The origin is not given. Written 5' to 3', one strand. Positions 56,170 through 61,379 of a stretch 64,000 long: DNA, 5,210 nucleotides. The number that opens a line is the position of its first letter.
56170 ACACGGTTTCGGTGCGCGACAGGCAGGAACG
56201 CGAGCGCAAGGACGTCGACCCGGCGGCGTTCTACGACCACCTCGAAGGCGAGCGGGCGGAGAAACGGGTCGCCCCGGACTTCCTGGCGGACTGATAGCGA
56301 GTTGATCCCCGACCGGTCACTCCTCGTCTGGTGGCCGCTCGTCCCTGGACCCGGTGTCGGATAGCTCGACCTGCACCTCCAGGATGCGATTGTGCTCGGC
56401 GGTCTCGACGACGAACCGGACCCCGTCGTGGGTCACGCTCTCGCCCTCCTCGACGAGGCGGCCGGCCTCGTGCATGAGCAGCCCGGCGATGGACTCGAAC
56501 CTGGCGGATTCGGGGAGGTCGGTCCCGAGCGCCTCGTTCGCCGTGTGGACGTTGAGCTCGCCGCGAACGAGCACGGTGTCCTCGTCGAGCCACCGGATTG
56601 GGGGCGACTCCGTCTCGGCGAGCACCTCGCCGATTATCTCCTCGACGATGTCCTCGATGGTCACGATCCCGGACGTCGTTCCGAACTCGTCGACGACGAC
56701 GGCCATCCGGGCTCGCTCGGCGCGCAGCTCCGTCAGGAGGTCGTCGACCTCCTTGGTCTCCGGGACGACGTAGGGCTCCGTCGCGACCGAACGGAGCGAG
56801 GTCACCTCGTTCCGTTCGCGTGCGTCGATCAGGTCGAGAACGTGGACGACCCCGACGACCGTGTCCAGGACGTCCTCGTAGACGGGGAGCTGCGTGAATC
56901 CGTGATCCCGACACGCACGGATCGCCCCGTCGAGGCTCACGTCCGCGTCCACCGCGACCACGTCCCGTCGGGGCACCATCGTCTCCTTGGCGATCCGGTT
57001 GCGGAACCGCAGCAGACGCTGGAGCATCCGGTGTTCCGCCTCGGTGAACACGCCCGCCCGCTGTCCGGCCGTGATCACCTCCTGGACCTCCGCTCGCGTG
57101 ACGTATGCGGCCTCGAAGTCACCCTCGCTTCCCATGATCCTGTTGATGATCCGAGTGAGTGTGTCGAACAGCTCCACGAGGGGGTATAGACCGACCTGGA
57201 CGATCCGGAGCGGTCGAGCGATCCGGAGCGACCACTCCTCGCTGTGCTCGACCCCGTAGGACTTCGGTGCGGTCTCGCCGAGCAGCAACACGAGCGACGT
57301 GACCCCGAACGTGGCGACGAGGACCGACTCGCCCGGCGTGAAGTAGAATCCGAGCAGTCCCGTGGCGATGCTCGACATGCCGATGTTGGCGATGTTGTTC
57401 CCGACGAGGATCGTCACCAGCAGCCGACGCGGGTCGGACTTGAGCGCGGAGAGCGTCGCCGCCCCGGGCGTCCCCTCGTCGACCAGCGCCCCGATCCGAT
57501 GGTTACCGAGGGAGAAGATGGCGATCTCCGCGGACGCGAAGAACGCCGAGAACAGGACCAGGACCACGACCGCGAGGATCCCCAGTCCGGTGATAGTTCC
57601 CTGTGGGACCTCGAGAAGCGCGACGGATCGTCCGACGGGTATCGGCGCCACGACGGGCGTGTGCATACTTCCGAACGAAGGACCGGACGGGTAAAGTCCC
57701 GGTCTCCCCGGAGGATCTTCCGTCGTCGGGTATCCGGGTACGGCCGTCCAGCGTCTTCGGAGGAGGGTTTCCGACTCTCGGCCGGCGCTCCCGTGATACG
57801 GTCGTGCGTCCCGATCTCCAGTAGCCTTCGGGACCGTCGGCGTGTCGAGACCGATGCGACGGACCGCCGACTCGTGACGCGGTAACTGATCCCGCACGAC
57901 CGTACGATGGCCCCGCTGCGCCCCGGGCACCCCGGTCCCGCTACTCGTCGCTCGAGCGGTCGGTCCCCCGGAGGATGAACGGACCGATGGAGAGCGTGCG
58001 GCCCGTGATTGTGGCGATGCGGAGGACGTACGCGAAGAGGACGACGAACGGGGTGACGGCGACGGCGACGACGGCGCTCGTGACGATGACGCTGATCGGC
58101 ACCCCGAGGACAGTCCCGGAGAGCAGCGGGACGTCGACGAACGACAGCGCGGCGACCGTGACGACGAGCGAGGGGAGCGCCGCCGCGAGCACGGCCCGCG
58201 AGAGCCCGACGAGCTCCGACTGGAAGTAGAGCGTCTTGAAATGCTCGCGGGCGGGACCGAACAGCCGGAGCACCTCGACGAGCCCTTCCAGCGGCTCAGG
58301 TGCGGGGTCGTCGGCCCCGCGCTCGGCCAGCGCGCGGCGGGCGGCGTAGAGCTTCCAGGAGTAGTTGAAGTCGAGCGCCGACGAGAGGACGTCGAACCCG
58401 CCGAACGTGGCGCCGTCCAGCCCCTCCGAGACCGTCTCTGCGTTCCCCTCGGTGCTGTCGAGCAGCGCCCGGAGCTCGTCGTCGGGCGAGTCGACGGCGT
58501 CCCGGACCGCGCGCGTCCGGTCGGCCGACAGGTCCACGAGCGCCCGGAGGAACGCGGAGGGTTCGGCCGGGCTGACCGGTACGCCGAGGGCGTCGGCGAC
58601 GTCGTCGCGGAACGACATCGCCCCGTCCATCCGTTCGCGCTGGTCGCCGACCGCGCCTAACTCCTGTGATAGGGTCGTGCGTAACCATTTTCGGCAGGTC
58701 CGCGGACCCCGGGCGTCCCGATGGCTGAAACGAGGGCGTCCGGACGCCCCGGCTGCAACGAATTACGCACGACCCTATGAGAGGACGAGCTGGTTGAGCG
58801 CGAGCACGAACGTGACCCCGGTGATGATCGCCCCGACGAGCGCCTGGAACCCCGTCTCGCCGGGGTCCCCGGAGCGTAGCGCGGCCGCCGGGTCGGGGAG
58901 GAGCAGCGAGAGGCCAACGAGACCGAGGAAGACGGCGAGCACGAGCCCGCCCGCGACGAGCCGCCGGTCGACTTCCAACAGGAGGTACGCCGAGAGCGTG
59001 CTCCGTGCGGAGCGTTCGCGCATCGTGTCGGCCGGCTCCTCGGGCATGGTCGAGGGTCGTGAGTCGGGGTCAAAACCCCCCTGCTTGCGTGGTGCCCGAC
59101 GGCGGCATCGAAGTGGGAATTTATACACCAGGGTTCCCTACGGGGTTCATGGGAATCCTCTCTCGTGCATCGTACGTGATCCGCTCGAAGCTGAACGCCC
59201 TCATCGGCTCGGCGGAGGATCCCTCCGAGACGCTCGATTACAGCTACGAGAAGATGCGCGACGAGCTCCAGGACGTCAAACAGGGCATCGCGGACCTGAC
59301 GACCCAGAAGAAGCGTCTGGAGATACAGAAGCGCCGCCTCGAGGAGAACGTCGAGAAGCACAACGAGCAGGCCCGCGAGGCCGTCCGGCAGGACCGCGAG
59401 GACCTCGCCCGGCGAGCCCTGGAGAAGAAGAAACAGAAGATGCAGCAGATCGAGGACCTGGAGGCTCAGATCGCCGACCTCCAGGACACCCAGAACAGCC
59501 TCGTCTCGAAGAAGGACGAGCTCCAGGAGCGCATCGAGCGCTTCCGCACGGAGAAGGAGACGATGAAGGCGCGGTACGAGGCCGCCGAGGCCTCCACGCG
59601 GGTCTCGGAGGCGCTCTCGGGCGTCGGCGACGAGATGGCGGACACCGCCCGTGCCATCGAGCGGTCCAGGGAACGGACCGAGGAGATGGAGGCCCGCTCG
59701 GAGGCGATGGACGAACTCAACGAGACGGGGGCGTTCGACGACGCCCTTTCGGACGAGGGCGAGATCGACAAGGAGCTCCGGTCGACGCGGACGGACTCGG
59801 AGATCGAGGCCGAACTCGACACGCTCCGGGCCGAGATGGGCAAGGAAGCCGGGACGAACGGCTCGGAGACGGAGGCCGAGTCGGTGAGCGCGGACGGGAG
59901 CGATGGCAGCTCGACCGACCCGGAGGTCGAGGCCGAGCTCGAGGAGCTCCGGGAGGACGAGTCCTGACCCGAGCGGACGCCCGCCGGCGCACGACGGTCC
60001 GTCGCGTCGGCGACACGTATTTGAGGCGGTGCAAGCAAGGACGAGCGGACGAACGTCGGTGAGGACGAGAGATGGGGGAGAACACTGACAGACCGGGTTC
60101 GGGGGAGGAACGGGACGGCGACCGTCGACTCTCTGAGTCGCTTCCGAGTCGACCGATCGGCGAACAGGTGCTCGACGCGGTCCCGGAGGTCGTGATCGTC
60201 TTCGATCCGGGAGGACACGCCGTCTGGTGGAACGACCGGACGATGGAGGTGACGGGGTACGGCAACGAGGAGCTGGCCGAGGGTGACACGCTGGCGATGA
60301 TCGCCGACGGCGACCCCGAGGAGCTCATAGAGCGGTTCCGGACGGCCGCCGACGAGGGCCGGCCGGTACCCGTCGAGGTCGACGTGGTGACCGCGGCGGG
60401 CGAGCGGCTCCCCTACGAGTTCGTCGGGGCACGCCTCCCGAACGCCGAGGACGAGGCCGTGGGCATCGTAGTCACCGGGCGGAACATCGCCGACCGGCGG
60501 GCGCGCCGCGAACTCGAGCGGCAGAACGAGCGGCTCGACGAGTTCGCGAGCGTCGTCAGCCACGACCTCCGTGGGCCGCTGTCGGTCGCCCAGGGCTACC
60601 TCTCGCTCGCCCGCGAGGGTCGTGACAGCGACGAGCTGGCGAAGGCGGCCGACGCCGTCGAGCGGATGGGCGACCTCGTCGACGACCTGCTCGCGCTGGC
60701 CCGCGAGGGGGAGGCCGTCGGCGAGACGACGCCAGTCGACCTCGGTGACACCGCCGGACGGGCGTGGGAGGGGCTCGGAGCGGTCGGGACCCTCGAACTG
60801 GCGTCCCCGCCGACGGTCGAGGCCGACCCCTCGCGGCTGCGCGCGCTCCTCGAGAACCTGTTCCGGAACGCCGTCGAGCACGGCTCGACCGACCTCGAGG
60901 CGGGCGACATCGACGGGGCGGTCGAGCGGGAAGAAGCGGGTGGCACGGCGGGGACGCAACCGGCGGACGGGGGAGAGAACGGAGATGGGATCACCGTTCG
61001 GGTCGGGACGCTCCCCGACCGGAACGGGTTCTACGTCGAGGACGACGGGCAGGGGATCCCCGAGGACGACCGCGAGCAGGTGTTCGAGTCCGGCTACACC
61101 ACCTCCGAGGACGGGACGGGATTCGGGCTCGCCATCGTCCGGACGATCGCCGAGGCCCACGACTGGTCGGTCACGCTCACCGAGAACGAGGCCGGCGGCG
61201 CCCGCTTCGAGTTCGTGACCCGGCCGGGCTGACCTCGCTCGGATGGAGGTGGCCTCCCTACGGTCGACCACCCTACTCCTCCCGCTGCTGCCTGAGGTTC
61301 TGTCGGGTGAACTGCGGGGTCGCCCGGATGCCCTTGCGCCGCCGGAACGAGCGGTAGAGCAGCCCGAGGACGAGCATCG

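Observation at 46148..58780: MITE-like element family: canonical size 108 bp, termini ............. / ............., eight copies in the window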

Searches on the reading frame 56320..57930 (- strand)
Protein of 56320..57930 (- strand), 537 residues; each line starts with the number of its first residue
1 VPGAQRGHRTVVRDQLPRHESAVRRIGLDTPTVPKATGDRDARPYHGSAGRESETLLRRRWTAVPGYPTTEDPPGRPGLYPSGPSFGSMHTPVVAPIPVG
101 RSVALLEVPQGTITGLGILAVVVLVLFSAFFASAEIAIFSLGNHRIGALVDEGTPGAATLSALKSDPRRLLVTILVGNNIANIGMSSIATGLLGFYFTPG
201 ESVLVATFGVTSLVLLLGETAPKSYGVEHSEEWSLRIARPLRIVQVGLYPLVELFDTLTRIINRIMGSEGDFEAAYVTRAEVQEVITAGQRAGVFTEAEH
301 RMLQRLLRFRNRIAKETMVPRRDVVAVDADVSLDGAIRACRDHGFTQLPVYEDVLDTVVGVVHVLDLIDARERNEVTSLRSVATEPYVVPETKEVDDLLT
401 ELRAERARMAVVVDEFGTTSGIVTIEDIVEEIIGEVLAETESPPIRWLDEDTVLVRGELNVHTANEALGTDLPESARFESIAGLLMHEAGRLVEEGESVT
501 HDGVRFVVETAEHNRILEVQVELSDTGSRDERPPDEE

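Call 66: search_protein_families(library=pfam, proteins=[window:56320-57930:-], max_evalue=0.001)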
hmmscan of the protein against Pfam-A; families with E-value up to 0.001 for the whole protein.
window:56320-57930:- (537 aa): 3 families
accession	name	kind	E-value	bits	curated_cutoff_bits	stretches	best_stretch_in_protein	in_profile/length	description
PF01595.25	CNNM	-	1.4e-47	162.2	28.4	1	120-299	2-181/181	Cyclin M transmembrane N-terminal domain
PF03471.22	CorC_HlyC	-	7.8e-18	64.7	27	1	448-523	3-79/81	Transporter associated domain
PF00571.33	CBS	-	7.4e-13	49.1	24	2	384-433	7-56/57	CBS domain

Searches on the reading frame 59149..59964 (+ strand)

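Call 66: search_protein_families(library=pfam, proteins=[window:59149-59964:+], max_evalue=0.001)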
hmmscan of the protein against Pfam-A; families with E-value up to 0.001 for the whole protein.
window:59149-59964:+ (272 aa): 1 family
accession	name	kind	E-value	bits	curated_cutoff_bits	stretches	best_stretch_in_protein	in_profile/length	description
PF04012.17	PspA_IM30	-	3.3e-31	109.1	33.9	1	2-221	1-216/220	PspA/IM30 family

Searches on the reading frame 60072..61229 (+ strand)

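Call 66: search_protein_families(library=pfam, proteins=[window:60072-61229:+], max_evalue=0.001)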
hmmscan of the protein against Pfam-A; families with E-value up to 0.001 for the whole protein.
window:60072-61229:+ (386 aa): 7 families
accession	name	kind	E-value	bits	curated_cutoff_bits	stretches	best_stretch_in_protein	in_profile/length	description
PF02518.31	HATPase_c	-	2.8e-20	73.2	26.4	1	252-382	2-106/111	Histidine kinase-, DNA gyrase B-, and HSP90-like ATPase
PF00512.31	HisKA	-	2.1e-13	50.5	26.9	1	155-212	2-63/66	His Kinase A (phospho-acceptor) domain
PF08448.16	PAS_4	-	2.9e-10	40.8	23.1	1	34-144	1-110/110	PAS fold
PF13426.13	PAS_9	-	1e-07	32.6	27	1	42-140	5-102/103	PAS domain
PF00989.32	PAS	-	0.00018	21.9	22.6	1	31-138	4-112/113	PAS fold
PF08447.18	PAS_3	-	0.00046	20.8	25.6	0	51-111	2-64/89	PAS fold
PF13188.13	PAS_8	-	0.00059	20.1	21.8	0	31-89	4-61/65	PAS domain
